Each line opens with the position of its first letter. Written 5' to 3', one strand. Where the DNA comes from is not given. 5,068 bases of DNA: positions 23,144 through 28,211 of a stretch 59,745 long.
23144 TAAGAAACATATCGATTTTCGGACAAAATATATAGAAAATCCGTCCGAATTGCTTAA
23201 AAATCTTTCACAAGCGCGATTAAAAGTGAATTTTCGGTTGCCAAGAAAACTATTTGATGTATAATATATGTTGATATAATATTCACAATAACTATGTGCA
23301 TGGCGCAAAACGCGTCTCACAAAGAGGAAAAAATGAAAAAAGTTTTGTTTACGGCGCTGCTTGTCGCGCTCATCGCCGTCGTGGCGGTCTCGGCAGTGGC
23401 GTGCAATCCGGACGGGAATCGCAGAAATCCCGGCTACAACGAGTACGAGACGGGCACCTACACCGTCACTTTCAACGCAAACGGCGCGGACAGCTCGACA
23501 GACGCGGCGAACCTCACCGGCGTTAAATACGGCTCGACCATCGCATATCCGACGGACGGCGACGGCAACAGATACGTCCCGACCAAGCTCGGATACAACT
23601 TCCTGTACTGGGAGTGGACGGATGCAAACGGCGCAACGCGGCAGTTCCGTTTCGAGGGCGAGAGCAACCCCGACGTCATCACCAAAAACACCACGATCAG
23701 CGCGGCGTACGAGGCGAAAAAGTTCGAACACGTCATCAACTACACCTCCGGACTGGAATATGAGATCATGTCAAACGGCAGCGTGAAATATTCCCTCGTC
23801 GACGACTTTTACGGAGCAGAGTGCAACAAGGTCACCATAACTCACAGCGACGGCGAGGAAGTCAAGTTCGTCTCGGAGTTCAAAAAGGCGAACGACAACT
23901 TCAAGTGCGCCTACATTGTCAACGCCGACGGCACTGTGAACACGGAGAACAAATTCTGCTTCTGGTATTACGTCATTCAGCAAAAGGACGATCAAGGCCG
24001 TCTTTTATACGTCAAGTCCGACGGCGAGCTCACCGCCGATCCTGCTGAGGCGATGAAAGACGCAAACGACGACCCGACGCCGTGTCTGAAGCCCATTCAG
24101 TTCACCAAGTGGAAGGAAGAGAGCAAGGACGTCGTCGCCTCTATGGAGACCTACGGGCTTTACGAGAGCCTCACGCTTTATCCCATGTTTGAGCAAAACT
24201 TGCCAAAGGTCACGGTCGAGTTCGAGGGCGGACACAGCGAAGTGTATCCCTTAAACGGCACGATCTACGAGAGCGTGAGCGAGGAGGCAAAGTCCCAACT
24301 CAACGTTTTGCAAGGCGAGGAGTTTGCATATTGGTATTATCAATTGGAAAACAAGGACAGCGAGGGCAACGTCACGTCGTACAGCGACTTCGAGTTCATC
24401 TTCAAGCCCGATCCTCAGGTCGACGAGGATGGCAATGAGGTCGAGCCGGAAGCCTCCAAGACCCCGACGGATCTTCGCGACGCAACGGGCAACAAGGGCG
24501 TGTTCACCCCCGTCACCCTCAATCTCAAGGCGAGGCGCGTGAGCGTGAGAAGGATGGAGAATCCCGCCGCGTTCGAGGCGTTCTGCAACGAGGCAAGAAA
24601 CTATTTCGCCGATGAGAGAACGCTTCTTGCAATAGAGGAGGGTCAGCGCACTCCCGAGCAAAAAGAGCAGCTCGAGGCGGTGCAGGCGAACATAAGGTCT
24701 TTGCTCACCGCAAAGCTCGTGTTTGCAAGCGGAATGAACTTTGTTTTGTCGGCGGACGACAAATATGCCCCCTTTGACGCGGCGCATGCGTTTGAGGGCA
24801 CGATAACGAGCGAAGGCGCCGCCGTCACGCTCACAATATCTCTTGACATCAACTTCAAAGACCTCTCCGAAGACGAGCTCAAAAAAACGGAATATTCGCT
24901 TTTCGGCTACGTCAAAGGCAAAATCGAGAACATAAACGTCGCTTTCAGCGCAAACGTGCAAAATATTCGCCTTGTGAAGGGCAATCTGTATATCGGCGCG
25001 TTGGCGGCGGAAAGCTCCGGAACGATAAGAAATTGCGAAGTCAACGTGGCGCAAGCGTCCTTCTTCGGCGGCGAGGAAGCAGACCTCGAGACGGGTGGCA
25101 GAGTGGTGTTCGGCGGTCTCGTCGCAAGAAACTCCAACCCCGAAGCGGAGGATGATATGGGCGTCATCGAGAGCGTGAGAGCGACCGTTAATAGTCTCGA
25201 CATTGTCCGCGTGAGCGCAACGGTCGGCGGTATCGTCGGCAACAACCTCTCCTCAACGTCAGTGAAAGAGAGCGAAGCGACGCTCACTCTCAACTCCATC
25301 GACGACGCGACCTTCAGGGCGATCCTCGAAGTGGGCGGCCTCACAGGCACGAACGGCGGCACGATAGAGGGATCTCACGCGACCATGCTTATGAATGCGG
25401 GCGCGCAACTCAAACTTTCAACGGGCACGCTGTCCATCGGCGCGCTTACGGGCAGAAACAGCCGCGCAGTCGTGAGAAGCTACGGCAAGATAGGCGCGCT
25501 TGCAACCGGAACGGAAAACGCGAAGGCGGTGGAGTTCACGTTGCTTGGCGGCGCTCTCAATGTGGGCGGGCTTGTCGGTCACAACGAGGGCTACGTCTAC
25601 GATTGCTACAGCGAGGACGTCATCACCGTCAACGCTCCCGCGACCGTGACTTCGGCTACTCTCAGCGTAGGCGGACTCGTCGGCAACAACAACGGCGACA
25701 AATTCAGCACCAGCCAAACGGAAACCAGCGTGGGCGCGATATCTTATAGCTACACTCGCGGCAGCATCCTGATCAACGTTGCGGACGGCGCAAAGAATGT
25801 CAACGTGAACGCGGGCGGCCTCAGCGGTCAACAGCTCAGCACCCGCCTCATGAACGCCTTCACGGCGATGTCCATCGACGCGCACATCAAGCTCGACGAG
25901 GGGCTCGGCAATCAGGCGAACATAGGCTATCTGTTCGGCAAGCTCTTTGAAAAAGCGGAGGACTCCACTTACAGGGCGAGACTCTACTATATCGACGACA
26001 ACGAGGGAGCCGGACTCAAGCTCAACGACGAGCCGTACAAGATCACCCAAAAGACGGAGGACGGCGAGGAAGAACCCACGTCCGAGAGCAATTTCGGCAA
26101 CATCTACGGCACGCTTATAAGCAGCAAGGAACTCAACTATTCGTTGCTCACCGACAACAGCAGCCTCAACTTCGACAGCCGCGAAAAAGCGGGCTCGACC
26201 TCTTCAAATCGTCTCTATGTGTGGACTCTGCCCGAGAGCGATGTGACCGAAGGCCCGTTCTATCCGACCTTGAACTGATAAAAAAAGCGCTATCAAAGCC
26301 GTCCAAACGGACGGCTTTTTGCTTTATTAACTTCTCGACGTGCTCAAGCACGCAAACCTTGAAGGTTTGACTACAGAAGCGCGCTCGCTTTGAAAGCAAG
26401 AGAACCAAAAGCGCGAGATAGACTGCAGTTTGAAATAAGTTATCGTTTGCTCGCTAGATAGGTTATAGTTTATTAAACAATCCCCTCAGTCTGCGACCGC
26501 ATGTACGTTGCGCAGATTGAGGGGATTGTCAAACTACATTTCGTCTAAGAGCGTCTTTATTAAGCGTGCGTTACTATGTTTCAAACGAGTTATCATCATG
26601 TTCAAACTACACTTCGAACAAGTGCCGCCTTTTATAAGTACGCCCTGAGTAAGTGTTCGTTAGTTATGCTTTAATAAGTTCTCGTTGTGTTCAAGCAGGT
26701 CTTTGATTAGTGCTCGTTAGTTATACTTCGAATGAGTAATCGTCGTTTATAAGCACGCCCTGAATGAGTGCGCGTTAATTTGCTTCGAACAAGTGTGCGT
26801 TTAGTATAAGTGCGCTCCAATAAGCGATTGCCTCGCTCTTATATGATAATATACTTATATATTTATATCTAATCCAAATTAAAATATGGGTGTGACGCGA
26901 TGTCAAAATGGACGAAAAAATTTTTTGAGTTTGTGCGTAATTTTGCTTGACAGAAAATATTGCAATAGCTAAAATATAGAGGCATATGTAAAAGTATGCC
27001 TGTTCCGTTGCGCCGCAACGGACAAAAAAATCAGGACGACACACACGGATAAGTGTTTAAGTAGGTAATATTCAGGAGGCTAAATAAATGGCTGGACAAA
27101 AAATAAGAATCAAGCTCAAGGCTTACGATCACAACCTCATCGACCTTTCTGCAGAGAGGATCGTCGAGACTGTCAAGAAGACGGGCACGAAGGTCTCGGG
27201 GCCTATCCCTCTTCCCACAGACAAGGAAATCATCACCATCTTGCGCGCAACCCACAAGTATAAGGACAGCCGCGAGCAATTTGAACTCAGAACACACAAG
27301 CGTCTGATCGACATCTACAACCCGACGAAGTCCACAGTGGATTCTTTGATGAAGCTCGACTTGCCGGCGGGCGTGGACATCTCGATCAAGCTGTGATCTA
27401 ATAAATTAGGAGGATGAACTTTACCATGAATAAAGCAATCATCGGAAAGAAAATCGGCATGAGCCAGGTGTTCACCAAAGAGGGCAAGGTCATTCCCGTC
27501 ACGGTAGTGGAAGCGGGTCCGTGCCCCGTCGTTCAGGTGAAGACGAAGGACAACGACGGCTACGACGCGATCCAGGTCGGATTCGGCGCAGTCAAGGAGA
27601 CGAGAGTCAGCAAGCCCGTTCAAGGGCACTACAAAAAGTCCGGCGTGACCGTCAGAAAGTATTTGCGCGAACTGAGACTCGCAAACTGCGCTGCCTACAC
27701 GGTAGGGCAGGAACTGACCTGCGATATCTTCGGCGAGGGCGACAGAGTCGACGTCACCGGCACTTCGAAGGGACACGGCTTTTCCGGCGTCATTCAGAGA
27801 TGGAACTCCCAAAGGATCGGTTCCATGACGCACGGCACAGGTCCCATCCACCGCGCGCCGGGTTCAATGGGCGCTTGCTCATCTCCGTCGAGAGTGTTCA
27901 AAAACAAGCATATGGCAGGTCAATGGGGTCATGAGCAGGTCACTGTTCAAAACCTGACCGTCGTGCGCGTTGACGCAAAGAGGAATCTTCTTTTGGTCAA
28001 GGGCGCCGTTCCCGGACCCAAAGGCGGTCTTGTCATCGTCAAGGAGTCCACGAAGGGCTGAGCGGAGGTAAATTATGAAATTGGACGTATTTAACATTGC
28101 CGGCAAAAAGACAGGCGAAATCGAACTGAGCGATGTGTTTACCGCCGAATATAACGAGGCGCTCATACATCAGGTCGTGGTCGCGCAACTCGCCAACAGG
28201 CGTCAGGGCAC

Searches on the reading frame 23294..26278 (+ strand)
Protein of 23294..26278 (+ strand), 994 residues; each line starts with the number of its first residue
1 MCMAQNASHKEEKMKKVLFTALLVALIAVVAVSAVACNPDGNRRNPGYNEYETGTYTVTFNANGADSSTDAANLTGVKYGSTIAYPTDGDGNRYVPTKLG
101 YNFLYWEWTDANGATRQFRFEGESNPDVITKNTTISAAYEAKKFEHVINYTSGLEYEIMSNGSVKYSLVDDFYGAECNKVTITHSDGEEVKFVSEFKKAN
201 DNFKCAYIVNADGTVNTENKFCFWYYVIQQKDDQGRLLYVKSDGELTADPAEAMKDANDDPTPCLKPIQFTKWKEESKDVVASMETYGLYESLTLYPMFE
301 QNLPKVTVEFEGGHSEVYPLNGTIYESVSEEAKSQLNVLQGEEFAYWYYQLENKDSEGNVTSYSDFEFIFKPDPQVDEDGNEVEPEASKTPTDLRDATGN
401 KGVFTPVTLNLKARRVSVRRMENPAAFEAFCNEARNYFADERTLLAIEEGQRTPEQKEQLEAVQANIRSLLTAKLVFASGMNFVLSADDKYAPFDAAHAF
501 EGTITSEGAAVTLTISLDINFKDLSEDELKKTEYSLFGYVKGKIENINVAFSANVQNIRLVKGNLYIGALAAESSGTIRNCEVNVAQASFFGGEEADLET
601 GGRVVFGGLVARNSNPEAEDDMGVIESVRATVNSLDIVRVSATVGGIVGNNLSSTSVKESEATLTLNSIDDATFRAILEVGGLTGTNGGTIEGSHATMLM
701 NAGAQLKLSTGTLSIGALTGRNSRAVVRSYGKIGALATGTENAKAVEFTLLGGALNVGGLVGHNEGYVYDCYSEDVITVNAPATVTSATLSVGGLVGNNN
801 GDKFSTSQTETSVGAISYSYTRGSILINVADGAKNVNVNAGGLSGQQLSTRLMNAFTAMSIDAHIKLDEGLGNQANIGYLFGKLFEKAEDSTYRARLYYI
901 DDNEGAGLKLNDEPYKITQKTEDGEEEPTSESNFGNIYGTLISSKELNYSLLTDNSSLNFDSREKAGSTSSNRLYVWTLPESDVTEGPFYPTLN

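Call 11: search_protein_families(library=pfam, proteins=[window:23294-26278:+], max_evalue=0.01)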
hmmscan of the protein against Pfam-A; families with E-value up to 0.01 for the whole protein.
window:23294-26278:+ (994 aa): 2 families
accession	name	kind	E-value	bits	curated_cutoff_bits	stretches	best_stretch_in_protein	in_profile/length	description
PF07581.17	Glug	-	4e-09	36.7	20.5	1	753-778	1-26/28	The GLUG motif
PF09479.16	Flg_new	-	2e-05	25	27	1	56-136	1-63/65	Listeria-Bacteroides repeat domain (List_Bact_rpt)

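Call 51: find_encoding_contigs(protein=window:23294-26278:+, flank=10000)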
Protein window:23294-26278:+ (994 aa): no gene with exactly this product is on record in the collection.

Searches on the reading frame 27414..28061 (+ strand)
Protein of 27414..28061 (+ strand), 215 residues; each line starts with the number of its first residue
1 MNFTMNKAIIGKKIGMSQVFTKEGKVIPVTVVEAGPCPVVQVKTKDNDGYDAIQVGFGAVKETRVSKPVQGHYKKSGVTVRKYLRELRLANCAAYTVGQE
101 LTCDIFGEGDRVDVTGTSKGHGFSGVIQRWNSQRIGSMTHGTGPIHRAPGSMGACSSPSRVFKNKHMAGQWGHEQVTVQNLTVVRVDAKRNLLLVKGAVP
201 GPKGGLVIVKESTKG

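Call 11: search_protein_families(library=pfam, proteins=[window:27414-28061:+], max_evalue=0.01)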
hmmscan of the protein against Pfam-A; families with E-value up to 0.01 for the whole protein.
window:27414-28061:+ (215 aa): 1 family
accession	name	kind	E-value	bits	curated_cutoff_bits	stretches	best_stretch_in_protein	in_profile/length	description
PF00297.29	Ribosomal_L3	-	5.1e-15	55.8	22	1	101-188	207-290/369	Ribosomal protein L3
